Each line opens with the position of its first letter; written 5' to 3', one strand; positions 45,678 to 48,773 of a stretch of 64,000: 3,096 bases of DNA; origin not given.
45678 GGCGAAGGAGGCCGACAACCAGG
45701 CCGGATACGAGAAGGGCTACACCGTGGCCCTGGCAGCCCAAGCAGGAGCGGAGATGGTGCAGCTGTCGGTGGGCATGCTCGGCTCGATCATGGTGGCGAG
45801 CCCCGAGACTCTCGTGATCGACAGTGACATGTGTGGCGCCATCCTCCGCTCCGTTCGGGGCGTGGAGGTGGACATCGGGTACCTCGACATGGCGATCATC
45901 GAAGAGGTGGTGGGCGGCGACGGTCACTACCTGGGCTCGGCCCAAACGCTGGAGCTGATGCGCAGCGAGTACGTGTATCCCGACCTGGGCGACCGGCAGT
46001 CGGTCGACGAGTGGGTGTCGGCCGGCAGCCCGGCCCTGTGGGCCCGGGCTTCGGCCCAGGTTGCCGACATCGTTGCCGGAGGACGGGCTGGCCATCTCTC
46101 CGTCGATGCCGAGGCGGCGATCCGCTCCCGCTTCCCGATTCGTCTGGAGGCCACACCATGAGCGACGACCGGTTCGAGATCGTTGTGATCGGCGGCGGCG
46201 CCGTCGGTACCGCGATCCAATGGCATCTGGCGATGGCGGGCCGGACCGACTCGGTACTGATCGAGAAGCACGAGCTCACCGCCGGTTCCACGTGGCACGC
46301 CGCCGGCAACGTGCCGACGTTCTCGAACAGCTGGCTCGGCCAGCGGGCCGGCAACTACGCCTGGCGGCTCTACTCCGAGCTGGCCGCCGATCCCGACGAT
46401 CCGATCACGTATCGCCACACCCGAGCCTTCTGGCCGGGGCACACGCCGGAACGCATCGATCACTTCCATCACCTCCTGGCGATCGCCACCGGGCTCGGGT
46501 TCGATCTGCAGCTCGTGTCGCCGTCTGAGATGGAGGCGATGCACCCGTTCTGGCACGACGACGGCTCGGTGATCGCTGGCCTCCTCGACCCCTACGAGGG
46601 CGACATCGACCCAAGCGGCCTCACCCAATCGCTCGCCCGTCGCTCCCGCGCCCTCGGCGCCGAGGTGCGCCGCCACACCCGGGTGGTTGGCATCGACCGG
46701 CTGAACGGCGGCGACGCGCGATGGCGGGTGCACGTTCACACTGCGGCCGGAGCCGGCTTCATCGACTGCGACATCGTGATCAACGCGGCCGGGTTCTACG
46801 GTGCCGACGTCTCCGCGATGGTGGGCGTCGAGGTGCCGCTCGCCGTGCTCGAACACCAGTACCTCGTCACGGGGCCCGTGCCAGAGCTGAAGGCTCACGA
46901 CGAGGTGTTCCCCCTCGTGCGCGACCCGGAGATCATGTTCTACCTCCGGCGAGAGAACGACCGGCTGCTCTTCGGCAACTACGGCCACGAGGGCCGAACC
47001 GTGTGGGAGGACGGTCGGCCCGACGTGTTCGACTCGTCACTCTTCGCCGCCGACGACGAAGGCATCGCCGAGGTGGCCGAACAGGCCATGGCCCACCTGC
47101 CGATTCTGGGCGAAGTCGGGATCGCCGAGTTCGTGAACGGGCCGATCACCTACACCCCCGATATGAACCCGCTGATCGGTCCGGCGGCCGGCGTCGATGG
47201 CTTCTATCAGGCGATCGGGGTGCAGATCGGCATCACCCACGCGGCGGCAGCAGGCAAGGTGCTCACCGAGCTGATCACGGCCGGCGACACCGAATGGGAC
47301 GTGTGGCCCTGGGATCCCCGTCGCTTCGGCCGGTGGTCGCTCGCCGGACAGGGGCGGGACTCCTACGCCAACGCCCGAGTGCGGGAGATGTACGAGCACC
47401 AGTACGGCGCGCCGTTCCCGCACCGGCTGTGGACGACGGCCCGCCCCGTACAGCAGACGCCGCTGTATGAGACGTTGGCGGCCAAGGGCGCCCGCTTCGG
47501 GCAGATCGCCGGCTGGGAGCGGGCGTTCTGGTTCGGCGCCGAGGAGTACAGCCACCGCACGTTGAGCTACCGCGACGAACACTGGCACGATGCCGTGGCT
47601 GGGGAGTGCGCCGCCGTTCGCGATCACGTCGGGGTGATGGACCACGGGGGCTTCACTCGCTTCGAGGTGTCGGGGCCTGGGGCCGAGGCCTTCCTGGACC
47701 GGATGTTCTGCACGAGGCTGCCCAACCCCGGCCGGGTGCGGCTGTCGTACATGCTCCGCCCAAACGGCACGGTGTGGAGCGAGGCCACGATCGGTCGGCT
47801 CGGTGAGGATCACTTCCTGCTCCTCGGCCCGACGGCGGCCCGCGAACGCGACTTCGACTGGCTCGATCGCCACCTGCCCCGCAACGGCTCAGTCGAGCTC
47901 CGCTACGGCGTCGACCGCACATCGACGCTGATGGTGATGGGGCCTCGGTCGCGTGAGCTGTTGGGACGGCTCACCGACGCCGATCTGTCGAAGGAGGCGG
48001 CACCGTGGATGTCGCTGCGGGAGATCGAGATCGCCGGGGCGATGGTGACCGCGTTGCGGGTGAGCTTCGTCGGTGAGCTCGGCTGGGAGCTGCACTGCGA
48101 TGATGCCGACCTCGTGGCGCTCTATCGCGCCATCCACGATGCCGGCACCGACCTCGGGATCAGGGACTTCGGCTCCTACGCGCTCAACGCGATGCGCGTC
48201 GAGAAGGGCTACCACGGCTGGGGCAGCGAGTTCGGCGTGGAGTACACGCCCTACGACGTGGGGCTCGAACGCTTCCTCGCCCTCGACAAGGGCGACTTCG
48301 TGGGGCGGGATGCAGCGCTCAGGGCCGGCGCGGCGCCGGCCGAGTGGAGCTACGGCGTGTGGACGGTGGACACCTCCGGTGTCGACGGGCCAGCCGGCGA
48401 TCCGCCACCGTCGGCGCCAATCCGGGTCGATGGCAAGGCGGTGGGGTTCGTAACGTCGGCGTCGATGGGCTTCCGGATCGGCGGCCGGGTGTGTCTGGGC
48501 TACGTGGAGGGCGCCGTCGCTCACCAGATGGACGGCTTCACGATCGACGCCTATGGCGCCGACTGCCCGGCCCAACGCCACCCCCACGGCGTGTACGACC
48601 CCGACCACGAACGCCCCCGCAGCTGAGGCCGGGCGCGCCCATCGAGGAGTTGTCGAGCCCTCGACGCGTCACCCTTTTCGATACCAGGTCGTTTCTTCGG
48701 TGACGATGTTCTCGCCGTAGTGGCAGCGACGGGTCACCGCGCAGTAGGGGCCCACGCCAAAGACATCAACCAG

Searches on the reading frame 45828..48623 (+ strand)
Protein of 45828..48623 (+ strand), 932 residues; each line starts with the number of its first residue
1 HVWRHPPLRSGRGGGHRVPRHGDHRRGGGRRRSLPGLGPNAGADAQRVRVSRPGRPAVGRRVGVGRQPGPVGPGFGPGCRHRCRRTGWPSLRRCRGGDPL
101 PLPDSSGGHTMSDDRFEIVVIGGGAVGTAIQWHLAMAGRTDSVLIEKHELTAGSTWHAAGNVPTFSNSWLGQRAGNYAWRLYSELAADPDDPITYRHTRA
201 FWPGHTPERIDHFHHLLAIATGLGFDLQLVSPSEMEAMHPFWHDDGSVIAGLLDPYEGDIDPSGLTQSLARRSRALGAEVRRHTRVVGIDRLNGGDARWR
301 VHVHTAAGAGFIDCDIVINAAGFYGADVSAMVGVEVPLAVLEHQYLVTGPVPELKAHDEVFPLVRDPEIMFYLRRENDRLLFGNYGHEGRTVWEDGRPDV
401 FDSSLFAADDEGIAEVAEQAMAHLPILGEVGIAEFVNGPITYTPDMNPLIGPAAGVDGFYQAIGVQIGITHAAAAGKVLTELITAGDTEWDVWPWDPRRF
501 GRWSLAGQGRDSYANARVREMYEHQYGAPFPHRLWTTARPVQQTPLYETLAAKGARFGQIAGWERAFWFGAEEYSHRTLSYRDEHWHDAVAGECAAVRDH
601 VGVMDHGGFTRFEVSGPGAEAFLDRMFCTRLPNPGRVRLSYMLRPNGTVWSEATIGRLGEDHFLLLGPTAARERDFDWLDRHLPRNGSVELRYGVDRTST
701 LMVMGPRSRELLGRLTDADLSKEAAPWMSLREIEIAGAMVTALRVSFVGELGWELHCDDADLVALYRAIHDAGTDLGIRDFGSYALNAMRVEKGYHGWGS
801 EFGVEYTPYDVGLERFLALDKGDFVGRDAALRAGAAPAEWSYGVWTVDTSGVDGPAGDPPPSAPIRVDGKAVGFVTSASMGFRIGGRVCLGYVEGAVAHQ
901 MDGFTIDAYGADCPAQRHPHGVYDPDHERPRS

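Call 50: search_protein_families(library=pfam, proteins=[window:45828-48623:+], max_evalue=0.00001)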
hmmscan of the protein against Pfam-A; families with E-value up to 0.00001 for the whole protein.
window:45828-48623:+ (932 aa): 4 families
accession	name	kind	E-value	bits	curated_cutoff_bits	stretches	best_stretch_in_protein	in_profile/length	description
PF01571.26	GCV_T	-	9.2e-66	222.1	25.6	1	546-815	1-254/255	Aminomethyltransferase folate-binding domain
PF01266.30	DAO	-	2.6e-52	178.9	27.9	1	118-482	2-353/353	FAD dependent oxidoreductase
PF16350.10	FAO_M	-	5.7e-11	42.9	27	1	486-542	2-54/56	FAD dependent oxidoreductase central domain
PF08669.17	GCV_T_C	-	2e-09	37.6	25.9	1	858-924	14-80/80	Glycine cleavage T-protein C-terminal barrel domain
